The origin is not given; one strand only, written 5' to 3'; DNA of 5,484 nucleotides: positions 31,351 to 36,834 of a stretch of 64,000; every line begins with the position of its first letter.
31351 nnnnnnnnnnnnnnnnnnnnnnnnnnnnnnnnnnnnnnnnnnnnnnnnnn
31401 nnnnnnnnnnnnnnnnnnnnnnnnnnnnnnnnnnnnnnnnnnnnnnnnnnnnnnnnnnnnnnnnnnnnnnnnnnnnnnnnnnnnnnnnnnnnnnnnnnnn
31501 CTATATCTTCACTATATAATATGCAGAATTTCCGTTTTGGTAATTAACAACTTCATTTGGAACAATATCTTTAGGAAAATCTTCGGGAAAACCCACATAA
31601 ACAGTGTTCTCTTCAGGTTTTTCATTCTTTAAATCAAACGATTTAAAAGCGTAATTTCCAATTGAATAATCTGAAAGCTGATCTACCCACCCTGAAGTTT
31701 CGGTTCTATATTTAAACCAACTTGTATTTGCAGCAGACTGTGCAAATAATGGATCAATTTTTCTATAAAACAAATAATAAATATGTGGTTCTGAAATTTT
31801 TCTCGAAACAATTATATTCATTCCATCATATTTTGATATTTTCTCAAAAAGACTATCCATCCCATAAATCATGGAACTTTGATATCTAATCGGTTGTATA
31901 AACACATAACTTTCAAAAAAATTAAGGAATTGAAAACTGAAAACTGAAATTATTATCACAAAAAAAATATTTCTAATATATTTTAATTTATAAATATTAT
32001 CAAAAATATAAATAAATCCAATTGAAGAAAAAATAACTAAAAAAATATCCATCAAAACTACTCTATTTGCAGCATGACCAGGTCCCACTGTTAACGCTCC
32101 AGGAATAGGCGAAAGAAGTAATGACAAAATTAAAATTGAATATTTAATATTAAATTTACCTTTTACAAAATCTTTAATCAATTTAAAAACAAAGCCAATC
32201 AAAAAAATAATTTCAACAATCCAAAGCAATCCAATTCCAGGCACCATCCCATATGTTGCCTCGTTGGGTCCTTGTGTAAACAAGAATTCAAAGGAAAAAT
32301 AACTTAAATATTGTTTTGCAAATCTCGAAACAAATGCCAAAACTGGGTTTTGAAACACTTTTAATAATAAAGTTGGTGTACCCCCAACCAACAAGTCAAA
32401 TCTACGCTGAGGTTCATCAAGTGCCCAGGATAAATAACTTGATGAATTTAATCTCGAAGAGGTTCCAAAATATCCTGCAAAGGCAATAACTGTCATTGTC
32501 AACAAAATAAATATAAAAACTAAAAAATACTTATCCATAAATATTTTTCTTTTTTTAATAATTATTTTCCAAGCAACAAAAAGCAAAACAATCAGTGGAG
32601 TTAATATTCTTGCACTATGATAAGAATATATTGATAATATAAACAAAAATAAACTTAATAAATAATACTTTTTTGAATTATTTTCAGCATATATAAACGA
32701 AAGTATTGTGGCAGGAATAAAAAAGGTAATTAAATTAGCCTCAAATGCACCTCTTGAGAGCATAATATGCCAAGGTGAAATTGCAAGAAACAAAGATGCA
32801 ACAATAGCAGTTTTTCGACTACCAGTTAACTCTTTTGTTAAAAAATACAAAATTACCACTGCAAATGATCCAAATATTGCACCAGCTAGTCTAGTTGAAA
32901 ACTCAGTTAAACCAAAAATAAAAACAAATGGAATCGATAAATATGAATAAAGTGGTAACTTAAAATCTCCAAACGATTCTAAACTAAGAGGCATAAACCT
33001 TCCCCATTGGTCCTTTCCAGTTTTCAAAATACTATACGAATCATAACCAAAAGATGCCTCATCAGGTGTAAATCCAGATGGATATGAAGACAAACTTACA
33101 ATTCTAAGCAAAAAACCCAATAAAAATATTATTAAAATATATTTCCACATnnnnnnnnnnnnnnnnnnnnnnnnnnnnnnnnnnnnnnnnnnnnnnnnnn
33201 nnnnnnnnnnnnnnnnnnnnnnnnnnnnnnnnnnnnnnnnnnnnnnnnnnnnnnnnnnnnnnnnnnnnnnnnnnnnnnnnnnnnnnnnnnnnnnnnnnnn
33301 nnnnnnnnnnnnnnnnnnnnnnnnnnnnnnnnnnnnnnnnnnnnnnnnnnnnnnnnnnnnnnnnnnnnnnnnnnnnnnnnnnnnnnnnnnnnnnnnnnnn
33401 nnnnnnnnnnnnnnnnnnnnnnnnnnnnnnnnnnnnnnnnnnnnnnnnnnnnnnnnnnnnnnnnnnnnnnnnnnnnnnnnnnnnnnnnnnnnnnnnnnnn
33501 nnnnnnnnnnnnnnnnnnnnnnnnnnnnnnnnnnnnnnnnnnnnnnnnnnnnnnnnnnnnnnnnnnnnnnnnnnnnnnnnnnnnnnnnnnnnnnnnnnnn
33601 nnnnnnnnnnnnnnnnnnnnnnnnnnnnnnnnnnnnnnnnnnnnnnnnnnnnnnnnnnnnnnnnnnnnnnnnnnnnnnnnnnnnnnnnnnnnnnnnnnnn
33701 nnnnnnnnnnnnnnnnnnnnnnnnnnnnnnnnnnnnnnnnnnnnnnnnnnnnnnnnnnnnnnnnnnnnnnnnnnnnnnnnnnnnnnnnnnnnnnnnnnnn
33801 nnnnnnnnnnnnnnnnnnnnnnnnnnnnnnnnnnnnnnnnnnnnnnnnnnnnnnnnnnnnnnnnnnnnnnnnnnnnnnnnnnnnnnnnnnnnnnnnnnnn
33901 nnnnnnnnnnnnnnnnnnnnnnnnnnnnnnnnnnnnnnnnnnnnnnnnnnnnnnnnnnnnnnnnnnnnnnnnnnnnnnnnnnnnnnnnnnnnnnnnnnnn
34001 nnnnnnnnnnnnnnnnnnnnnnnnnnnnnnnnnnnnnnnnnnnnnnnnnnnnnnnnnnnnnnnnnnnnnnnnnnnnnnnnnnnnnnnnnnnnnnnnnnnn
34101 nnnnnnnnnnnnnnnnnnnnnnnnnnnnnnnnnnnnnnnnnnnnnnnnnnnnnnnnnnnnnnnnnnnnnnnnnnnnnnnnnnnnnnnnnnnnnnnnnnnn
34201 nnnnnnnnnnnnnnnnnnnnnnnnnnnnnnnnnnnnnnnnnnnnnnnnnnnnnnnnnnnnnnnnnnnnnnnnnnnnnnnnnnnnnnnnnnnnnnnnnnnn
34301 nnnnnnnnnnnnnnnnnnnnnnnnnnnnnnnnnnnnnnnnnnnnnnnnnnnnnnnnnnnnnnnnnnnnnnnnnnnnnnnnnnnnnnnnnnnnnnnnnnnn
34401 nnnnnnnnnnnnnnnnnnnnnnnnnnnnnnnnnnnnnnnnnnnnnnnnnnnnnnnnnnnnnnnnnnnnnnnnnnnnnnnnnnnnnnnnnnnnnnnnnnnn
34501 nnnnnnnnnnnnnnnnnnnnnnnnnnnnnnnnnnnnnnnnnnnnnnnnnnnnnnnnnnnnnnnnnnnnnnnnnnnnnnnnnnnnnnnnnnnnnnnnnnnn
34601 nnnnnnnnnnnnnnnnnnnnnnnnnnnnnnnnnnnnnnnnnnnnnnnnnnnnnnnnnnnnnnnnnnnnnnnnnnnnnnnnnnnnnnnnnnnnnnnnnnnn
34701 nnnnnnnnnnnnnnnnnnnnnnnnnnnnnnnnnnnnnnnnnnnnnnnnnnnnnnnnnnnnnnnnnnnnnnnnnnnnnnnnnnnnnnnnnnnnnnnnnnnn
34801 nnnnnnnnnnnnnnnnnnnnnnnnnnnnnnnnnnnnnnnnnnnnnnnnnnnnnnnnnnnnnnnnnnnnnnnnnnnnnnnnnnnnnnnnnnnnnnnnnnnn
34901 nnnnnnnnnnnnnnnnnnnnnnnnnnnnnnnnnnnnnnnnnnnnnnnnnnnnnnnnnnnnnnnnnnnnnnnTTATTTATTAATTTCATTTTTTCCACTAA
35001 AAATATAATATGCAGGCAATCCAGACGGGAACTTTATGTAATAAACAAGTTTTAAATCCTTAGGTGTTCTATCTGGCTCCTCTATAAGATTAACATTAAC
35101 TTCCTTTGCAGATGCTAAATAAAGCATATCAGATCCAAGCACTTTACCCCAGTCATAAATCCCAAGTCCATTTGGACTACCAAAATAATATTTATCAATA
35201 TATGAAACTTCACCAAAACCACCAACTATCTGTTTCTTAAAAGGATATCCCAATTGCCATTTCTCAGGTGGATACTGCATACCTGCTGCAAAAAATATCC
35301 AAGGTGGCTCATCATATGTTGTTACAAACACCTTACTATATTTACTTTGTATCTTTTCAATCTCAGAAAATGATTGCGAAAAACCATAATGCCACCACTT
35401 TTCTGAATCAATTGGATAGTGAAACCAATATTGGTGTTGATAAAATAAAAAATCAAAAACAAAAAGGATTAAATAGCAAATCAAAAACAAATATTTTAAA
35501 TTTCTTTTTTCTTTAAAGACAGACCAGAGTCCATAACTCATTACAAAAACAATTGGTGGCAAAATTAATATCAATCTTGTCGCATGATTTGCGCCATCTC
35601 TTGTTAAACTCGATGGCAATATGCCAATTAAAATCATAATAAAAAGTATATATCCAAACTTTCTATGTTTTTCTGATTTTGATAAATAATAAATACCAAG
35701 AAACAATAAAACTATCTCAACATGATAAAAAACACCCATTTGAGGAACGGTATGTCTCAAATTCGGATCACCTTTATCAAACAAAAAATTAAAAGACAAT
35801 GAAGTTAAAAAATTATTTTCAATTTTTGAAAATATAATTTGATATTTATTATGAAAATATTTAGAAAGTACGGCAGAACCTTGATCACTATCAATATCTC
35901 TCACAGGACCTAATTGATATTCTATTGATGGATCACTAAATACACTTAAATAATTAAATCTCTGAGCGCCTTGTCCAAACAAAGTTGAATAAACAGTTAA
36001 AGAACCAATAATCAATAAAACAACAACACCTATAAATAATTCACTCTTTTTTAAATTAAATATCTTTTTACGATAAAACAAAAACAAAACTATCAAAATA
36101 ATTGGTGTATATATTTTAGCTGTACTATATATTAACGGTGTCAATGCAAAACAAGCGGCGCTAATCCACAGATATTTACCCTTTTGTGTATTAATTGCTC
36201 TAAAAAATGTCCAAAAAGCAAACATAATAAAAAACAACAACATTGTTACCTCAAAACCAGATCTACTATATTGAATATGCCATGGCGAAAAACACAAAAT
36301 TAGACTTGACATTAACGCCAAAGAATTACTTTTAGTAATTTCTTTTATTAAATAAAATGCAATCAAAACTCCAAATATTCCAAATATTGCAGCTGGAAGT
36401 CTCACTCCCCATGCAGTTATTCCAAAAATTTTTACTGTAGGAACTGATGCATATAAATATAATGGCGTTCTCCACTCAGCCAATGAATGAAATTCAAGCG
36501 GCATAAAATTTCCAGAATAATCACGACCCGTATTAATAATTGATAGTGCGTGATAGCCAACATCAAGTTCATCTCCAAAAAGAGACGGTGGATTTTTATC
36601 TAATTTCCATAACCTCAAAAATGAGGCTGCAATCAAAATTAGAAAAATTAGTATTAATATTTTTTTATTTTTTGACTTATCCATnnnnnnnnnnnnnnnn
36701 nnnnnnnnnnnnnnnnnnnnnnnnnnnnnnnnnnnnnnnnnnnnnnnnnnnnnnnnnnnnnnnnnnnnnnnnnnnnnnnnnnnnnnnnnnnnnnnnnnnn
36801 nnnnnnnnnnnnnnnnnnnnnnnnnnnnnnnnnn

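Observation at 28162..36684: Near-tandem array of four PMT-like (GT39) paralogs with conserved catalytic DE motif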

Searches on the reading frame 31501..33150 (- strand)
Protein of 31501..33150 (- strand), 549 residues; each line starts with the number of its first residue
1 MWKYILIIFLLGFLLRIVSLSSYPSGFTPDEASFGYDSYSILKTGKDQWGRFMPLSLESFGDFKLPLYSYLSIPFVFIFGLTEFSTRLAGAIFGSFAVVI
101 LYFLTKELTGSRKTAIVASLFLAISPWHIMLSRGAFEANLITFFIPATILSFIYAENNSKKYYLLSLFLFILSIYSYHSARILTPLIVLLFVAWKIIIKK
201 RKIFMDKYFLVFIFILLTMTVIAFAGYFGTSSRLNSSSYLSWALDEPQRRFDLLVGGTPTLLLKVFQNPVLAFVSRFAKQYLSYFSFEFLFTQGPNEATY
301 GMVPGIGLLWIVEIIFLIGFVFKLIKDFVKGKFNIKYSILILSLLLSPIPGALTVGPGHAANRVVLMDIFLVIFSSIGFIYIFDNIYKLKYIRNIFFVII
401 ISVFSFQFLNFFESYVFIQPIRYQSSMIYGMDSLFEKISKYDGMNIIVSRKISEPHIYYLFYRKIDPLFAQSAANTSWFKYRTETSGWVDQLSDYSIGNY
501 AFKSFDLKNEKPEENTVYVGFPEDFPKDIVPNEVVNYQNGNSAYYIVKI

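Call 3: search_protein_families(library=pfam, proteins=[window:31501-33150:-], max_evalue=0.01)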
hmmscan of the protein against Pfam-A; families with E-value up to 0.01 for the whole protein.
window:31501-33150:- (549 aa): 2 families
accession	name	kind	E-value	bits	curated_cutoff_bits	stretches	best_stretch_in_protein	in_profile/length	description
PF13231.12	PMT_2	-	1.1e-11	45.6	26.1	1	66-216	4-155/160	Dolichyl-phosphate-mannose-protein mannosyltransferase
PF02366.24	PMT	-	8.4e-11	42.3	22.7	1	7-229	2-235/245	Dolichyl-phosphate-mannose-protein mannosyltransferase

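Call 4: search_protein_families(library=ncbifam, proteins=[window:31501-33150:-], max_evalue=0.01)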
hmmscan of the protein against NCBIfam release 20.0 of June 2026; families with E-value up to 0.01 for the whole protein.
window:31501-33150:- (549 aa): 1 family
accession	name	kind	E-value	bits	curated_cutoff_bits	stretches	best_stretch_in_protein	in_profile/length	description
TIGR03663.1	TIGR03663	subfamily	1.5e-09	37.4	126.25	1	4-202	3-185/435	flippase activity-associated protein Agl23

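Call 34: search_solved_structures(query=window:31501-33150:-, max_evalue=10, show_alignments=5)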
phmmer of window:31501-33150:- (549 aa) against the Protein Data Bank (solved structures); distinct sequences matched with E-value up to 10: 0.

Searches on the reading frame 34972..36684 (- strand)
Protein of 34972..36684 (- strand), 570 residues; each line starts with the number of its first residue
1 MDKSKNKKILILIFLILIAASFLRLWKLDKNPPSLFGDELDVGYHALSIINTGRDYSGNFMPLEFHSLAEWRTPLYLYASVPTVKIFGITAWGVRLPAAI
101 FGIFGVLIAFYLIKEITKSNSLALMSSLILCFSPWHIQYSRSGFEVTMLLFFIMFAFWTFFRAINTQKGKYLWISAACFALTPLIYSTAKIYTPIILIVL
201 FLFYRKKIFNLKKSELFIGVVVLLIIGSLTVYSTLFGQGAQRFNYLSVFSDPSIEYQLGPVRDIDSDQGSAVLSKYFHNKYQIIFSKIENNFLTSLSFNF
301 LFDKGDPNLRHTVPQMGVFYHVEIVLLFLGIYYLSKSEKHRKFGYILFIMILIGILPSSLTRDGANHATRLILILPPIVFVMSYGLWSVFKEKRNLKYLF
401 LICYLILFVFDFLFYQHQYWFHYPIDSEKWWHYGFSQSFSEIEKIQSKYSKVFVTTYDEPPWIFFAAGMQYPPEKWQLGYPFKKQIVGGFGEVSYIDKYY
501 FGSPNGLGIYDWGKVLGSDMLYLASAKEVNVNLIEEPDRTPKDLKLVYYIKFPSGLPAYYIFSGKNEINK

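Call 3: search_protein_families(library=pfam, proteins=[window:34972-36684:-], max_evalue=0.01)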
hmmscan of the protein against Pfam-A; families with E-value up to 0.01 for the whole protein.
window:34972-36684:- (570 aa): 4 families
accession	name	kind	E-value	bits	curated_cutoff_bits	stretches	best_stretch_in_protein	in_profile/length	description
PF13231.12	PMT_2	-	6e-13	49.7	26.1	1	74-226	4-154/160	Dolichyl-phosphate-mannose-protein mannosyltransferase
PF02366.24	PMT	-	5.3e-09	36.4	22.7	1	17-182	4-176/245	Dolichyl-phosphate-mannose-protein mannosyltransferase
PF02516.20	STT3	-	0.0015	18.5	24.5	1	98-394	102-369/405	Oligosaccharyl transferase STT3, N-terminal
PF14897.12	EpsG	-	0.0028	17.3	30.1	1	317-423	217-324/326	EpsG family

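Call 4: search_protein_families(library=ncbifam, proteins=[window:34972-36684:-], max_evalue=0.01)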
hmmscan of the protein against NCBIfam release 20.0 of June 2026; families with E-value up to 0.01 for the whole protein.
window:34972-36684:- (570 aa): 3 families
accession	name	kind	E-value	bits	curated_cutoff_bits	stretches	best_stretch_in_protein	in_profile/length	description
TIGR03663.1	TIGR03663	subfamily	3.2e-15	56.1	126.25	1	11-215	2-192/435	flippase activity-associated protein Agl23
NF058602.1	PrMnsylTfPmt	equivalog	6.5e-06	25.2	800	1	85-166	112-193/530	protein O-mannosyltransferase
NF047440.1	LA3751_2_3_fam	subfamily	3.2e-05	23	200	1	314-415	279-382/460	LA_3751/LA_3752 family putative glycosyltransferase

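Call 33: search_solved_structures(query=window:34972-36684:-, max_evalue=10, show_alignments=5)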
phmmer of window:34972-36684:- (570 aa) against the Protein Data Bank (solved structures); distinct sequences matched with E-value up to 10: 2.
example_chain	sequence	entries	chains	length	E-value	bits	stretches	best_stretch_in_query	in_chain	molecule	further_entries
5ezm_A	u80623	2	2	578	0.0038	19.3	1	23-227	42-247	4-amino-4-deoxy-L-arabinose transferase or related glycosyltransferases of PMT family | 4-amino-4-deoxy-L-arabinose (L-Ara4N) transferase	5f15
8p4t_SA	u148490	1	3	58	0.53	12.2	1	177-228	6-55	Glycoprotein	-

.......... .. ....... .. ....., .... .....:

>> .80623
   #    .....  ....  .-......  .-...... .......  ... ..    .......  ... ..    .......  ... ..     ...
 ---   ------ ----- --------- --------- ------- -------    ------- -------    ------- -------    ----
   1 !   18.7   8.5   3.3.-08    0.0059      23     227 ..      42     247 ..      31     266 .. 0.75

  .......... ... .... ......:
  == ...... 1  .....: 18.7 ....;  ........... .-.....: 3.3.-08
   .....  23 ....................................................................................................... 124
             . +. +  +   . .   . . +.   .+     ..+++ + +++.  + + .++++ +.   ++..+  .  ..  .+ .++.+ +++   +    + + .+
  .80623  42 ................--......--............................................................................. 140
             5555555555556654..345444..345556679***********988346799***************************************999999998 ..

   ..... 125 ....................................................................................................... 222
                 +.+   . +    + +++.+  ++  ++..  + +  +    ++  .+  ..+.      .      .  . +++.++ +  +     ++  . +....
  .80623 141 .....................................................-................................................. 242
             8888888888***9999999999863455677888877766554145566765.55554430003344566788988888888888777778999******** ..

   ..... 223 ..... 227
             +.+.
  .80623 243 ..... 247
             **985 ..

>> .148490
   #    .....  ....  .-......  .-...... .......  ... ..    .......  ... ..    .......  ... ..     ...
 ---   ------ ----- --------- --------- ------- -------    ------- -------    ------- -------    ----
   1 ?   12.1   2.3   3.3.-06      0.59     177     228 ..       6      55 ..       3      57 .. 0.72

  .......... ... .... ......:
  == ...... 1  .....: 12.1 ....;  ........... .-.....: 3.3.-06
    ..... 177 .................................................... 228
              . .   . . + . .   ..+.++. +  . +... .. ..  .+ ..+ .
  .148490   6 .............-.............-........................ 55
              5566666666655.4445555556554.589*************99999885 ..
